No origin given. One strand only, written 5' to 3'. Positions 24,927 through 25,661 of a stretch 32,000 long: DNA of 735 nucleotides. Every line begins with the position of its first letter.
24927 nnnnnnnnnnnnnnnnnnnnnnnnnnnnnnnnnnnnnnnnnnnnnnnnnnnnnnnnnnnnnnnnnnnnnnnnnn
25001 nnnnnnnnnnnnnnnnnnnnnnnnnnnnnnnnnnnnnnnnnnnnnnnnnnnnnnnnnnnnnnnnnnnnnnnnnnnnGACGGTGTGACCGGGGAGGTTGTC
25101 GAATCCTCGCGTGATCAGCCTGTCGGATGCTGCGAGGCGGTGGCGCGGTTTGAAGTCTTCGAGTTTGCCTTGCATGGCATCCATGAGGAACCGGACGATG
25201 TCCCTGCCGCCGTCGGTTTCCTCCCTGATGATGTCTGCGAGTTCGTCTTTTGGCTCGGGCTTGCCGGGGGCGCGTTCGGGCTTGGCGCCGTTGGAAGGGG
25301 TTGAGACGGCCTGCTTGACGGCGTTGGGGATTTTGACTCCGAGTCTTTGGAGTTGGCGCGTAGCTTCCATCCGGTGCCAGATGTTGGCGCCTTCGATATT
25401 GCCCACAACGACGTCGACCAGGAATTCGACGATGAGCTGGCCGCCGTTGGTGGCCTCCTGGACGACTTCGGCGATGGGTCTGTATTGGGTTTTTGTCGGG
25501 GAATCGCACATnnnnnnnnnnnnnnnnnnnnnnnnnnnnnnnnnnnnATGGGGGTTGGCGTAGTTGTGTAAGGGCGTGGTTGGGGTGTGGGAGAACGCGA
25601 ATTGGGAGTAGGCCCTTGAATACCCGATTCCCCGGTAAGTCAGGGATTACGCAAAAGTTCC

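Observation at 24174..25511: Orphan 445-aa protein with a tandemly duplicated 46-aa module and its own strong leaderless promoter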

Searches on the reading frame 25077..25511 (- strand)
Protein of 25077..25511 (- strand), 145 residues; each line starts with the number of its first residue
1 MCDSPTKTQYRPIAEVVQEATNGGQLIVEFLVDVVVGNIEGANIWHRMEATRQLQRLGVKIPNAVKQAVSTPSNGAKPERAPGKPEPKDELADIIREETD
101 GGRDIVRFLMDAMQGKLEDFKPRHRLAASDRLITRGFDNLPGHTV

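Call 85: predict_structure(alignment_id=A6)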
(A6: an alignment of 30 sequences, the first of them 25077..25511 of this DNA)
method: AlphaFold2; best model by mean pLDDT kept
length: 145 residues; sequences in the alignment: 30
mean_pLDDT: 84.1   pTM: 0.73
mean pLDDT of the five models: 84.1, 81.9, 80.6, 79.8, 78.1
residues with pLDDT >= 90: 81; 70-90: 34; 50-70: 27; < 50: 3
segments of 3 or more residues with pLDDT < 50: 143-145
pLDDT, mean of each block of 10 residues (from residue 1): 63 92 96 96 95 92 74 66 66 81 93 96 97 88 51
secondary structure, 60 per line:
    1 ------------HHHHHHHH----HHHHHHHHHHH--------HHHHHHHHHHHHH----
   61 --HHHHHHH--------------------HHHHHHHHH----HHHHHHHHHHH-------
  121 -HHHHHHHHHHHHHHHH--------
elements in order: H13-20 H25-35 H44-56 H63-69 H90-98 H103-113 H122-137

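Call 88: fold_search(model_id=the predicted structure, library=pdb)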
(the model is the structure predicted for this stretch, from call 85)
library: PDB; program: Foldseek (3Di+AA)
matches with E <= 10: 46; with E <= 0.001: 0
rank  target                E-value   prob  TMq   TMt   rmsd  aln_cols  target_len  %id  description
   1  5jua                  2.8e+00  0.08  0.23  0.26  14.3       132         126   12  Nitric oxide complex of the L16I mutant of cytochrome c prime from Alcaligenes xylosoxidans (released 2017-03-08)
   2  6dg6_A                2.9e+00  0.15  0.29  0.37  11.7       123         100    7  Structure of a de novo designed Interleukin-2/Interleukin-15 mimetic (released 2019-01-16)
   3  3ztz                  3.2e+00  0.08  0.23  0.26  15.6       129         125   14  Cytochrome c prime from alcaligenes xylosoxidans: carbon monooxide bound L16G variant at 1.05 A resolution: unrestraint  (released 2011-10-05)
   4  2xle                  3.6e+00  0.08  0.23  0.26  16.0       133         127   14  Cytochrome c prime from Alcaligenes xylosoxidans: Ferrous R124K variant with bound NO (released 2010-11-10)
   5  4d4x                  3.8e+00  0.11  0.26  0.29  13.7       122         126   15  Nitrosyl complex of the D121I variant of cytochrome c prime from Alcaligenes xylosoxidans (released 2015-09-09)
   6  2yl3                  3.8e+00  0.08  0.24  0.26  14.0       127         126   14  CYTOCHROME C PRIME FROM ALCALIGENES XYLOSOXIDANS: CARBON MONOOXIDE BOUND L16G VARIANT AT 1.04 A RESOLUTION - RESTRAINT R (released 2011-10-05)
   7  6vq5_B                3.8e+00  0.03  0.16  0.18  15.2       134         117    9  Crystal Structure of Epiphyas postvittana Pheromone Binding Protein 3 (released 2020-10-14)
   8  5jt4                  4.2e+00  0.08  0.24  0.26  15.6       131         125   14  L16A mutant of cytochrome c prime from Alcaligenes xylosoxidans: Ferrous state (released 2017-03-08)
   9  5jp7                  4.2e+00  0.08  0.24  0.26  14.2       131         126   14  Ferrous Leu 16 Val mutant of cytochrome c prime from Alcaligenes xylosoxidans (released 2017-03-08)
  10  1e83                  4.2e+00  0.07  0.24  0.26  16.0       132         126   13  Cytochrome c' from Alcaligenes xylosoxidans - oxidized structure (released 2000-11-06)
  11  1cgn                  4.4e+00  0.07  0.24  0.26  15.2       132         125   14  CYTOCHROME C' (released 1995-07-31)
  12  5jsl                  4.9e+00  0.07  0.24  0.26  15.6       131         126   14  The L16F mutant of cytochrome c prime from Alcaligenes xylosoxidans: Ferrous form (released 2017-03-08)
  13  1cgo                  4.9e+00  0.05  0.21  0.24  15.9       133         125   11  CYTOCHROME C' (released 1995-07-31)
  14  6z0c_B                5.2e+00  0.07  0.22  0.17  19.6       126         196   12  Structure of in silico modelled artificial Maquette-3 protein (released 2021-03-17)
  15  2xlo                  5.2e+00  0.06  0.23  0.26  13.9       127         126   13  Cytochrome c prime from Alcaligenes xylosoxidans: Ferrous R124E variant with bound NO (released 2010-11-10)
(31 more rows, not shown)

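Call 119: search_protein_families(library=phrogs, alignment_id=A6, max_evalue=1)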
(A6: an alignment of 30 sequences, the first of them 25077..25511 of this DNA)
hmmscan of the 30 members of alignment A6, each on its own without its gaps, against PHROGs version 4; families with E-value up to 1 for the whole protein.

A. member 1, window:25077-25511:- (145 aa): 1 family
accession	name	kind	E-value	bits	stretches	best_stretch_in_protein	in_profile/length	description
phrog_18899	-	unknown function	0.18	13.1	1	16-69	20-71/83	-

B. families by the number of members that match (of 30 scanned): 35 families (the first 25 are shown)
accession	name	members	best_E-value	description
phrog_15261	-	18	8.2e-08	-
phrog_6694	-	17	0.00034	-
phrog_641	-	11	0.00013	terminase small subunit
phrog_21661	-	8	0.00054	-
phrog_5928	-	2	0.011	-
phrog_30789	-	2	0.28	-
phrog_2735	-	1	0.00053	-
phrog_10370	-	1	0.0075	lipoprotein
phrog_29962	-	1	0.0075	-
phrog_949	-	1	0.0093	-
phrog_26330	-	1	0.021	-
phrog_15212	-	1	0.023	-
phrog_9516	-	1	0.023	replication initiation protein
phrog_5101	-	1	0.055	-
phrog_21551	-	1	0.08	-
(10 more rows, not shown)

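Call 122: search_dna_similar(query=window:25077-25511:-, collection=phages, mode=protein, max_evalue=0.1, max_rows=25)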
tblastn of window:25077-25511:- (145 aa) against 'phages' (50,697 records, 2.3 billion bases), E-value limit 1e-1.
No match.
